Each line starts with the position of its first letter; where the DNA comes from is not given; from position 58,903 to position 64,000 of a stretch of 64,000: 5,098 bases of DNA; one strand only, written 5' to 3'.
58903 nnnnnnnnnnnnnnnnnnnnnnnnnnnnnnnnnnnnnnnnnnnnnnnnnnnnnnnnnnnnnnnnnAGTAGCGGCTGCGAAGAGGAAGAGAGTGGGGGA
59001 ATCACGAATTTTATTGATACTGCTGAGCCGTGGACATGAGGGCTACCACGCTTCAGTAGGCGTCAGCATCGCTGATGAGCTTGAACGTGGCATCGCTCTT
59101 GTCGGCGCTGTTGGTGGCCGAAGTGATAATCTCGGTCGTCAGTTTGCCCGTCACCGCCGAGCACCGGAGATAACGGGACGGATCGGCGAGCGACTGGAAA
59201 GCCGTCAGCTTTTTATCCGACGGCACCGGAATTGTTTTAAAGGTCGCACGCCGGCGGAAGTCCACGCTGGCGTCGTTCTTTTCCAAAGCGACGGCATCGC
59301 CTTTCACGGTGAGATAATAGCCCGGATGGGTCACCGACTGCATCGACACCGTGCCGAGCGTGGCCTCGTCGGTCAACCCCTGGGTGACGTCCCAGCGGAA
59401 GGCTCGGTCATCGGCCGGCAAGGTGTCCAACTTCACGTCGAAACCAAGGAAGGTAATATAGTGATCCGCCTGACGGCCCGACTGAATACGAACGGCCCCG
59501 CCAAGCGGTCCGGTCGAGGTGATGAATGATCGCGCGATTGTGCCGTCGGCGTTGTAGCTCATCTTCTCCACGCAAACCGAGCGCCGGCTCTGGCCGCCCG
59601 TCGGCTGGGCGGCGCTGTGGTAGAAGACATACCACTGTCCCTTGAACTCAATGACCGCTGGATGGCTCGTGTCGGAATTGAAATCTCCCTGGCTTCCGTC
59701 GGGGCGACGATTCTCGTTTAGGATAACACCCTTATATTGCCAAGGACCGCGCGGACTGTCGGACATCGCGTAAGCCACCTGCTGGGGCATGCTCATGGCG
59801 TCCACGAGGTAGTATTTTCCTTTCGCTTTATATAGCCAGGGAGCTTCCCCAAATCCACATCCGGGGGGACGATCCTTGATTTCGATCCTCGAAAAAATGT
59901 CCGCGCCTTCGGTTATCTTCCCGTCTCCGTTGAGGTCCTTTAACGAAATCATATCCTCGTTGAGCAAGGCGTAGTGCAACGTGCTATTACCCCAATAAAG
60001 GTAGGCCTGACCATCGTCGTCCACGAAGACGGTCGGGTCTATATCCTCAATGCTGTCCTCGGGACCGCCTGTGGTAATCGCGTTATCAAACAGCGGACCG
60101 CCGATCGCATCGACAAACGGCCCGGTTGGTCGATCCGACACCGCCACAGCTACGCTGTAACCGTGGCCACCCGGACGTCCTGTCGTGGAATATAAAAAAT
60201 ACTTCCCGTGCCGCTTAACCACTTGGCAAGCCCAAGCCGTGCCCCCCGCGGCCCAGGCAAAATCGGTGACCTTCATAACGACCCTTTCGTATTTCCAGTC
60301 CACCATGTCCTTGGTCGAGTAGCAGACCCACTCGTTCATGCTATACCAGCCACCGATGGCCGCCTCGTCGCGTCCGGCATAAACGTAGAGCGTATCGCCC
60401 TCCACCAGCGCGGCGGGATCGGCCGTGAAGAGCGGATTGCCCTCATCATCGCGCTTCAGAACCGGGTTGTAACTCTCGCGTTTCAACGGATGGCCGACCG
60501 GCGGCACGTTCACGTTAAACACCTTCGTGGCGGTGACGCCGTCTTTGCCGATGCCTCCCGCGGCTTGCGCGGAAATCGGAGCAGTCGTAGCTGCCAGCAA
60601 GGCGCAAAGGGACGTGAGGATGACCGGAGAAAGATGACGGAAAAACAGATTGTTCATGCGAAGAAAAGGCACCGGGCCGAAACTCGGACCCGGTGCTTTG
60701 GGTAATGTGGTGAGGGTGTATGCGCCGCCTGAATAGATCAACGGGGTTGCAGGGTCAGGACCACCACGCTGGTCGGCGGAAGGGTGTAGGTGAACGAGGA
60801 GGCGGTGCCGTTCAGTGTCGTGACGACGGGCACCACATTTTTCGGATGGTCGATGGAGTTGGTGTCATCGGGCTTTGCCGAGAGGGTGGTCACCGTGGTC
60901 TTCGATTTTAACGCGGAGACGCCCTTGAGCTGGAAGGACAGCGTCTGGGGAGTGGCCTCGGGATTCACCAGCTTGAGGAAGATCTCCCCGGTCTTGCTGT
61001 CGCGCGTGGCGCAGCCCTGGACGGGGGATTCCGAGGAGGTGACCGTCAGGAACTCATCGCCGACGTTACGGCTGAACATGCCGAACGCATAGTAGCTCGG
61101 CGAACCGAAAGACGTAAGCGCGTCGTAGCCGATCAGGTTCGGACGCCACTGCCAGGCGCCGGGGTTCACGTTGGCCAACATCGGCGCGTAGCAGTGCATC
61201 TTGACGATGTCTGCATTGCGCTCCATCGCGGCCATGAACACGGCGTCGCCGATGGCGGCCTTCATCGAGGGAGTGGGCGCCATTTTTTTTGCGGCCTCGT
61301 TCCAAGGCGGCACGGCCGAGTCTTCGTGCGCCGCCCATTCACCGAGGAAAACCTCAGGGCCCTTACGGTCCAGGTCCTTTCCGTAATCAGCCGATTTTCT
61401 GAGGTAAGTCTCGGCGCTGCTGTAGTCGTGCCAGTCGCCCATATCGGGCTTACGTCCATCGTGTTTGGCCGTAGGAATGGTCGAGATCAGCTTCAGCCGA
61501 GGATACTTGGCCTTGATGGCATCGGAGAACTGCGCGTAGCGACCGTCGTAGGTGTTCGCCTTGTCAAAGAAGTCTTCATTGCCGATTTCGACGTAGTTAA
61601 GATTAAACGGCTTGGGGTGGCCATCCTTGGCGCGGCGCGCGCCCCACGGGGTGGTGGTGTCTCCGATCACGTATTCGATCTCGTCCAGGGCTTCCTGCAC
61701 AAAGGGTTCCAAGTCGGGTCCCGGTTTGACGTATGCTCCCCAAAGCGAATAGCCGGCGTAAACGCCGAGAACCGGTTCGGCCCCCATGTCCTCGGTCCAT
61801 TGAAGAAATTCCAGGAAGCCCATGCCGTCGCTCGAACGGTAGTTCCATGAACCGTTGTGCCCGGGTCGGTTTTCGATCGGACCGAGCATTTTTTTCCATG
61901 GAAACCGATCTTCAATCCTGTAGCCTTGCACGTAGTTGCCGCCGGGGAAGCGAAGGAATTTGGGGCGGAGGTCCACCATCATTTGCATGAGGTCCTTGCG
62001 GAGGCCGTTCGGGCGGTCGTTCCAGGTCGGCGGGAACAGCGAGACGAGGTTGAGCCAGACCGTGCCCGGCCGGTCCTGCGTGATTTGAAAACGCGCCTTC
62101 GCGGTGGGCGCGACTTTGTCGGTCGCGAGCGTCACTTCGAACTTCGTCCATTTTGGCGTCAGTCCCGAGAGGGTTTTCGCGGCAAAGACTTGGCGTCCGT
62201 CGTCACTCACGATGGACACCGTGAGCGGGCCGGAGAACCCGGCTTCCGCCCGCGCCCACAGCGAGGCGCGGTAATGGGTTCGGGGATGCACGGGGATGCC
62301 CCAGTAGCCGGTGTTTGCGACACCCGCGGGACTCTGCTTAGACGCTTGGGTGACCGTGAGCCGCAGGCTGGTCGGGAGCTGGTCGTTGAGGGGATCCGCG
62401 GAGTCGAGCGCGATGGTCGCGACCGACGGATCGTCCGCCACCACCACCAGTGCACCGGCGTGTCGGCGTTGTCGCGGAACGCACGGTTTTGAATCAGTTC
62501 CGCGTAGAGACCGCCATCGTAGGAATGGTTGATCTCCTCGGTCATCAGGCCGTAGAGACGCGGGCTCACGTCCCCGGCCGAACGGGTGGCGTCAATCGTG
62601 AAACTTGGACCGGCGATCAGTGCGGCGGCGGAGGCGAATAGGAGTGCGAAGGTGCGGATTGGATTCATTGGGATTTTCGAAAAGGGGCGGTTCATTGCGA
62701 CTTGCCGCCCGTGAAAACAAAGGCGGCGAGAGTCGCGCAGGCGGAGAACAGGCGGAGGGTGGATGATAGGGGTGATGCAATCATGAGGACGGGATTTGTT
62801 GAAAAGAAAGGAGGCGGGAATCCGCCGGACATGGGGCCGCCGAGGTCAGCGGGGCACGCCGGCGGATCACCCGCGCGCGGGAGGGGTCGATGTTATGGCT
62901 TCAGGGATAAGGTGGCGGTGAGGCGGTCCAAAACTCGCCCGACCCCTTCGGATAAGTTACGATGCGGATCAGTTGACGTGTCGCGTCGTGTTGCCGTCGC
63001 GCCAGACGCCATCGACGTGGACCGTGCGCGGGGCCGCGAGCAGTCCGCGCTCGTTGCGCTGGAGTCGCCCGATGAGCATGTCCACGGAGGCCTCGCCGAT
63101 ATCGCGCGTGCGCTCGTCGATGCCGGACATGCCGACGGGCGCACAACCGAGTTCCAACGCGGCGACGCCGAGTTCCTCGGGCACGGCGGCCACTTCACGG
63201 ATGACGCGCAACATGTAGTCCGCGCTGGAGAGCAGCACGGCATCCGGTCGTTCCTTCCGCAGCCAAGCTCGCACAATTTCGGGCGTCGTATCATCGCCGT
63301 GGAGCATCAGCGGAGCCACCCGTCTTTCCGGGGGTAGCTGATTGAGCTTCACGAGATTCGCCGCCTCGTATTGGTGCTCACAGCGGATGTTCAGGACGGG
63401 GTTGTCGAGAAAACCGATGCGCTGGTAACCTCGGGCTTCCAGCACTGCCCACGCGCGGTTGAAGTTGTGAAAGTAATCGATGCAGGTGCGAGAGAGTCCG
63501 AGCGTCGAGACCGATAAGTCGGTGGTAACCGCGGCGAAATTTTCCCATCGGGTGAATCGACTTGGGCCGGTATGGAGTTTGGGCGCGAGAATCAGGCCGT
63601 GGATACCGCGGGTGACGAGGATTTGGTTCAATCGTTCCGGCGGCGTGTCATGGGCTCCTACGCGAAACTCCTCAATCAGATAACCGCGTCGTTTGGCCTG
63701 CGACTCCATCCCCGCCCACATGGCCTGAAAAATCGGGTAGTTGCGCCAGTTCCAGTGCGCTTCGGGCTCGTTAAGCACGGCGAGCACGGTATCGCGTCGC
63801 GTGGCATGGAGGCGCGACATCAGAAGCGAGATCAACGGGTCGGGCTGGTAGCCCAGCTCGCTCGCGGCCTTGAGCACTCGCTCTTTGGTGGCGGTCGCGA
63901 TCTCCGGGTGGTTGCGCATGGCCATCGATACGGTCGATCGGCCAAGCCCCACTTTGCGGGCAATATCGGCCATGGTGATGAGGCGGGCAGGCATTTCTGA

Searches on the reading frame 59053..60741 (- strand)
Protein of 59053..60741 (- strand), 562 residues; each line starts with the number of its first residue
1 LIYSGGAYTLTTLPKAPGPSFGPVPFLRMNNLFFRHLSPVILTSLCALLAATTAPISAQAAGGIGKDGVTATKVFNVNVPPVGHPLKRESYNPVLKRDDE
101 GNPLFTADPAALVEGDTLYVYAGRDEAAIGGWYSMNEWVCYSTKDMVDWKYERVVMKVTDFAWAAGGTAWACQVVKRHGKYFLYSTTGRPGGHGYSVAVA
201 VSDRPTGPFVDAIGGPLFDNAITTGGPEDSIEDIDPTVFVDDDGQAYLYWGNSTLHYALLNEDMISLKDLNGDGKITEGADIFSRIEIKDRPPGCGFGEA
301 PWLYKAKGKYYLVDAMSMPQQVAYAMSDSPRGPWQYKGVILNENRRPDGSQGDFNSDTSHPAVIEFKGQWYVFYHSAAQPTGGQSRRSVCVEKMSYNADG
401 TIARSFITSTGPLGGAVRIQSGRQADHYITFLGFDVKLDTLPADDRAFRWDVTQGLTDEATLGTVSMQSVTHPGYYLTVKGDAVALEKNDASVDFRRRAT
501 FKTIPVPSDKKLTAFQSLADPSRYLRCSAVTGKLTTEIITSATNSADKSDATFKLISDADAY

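Call 8: search_protein_families(library=pfam, proteins=[window:59053-60741:-], max_evalue=0.001)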
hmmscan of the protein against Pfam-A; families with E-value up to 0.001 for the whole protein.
window:59053-60741:- (562 aa): 3 families
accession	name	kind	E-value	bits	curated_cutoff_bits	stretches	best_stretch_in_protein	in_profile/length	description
PF04616.20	Glyco_hydro_43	-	7.9e-43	147.3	32.2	1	104-402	8-288/288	Glycosyl hydrolases family 43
PF05270.19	AbfB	-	5.4e-17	62.6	22.8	1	418-554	2-136/137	Alpha-L-arabinofuranosidase B (ABFB) domain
PF00251.26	Glyco_hydro_32N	-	0.00096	19.2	22.1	0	135-254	37-152/307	Glycosyl hydrolases family 32 N-terminal domain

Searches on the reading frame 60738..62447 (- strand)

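Call 8: search_protein_families(library=pfam, proteins=[window:60738-62447:-], max_evalue=0.001)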
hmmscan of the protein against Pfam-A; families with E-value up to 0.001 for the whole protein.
window:60738-62447:- (569 aa): 3 families
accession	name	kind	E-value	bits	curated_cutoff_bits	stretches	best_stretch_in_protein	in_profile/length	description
PF22848.2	ASD1_dom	-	2.2e-34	119.5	22.2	1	155-371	1-238/239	Alpha-L-arabinofuranosidase 1 domain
PF06964.18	Alpha-L-AF_C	-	9.4e-34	117.4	27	1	369-560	1-165/165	Alpha-L-arabinofuranosidase C-terminal domain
PF02018.23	CBM_4_9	-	0.00027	21.7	25.9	1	49-122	55-131/136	Carbohydrate binding domain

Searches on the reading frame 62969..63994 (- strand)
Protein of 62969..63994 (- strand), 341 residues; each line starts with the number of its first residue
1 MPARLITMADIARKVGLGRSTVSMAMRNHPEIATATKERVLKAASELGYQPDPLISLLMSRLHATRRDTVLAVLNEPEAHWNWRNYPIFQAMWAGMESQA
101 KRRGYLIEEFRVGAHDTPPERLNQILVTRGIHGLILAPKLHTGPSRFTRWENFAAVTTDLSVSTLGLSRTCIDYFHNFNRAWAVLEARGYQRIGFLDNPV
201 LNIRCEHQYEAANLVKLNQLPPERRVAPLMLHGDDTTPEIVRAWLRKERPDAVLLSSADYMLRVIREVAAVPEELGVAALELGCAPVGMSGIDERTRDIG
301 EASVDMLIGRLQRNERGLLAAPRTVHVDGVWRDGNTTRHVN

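Call 8: search_protein_families(library=pfam, proteins=[window:62969-63994:-], max_evalue=0.001)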
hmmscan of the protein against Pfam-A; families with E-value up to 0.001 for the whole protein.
window:62969-63994:- (341 aa): 2 families
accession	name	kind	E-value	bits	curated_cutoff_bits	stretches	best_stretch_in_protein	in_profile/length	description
PF00356.27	LacI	-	1.2e-13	51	27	1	7-52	1-46/46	Bacterial regulatory proteins, lacI family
PF13377.12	Peripla_BP_3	-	1.9e-05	25.2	26.5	1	186-315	5-149/167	Periplasmic binding protein-like domain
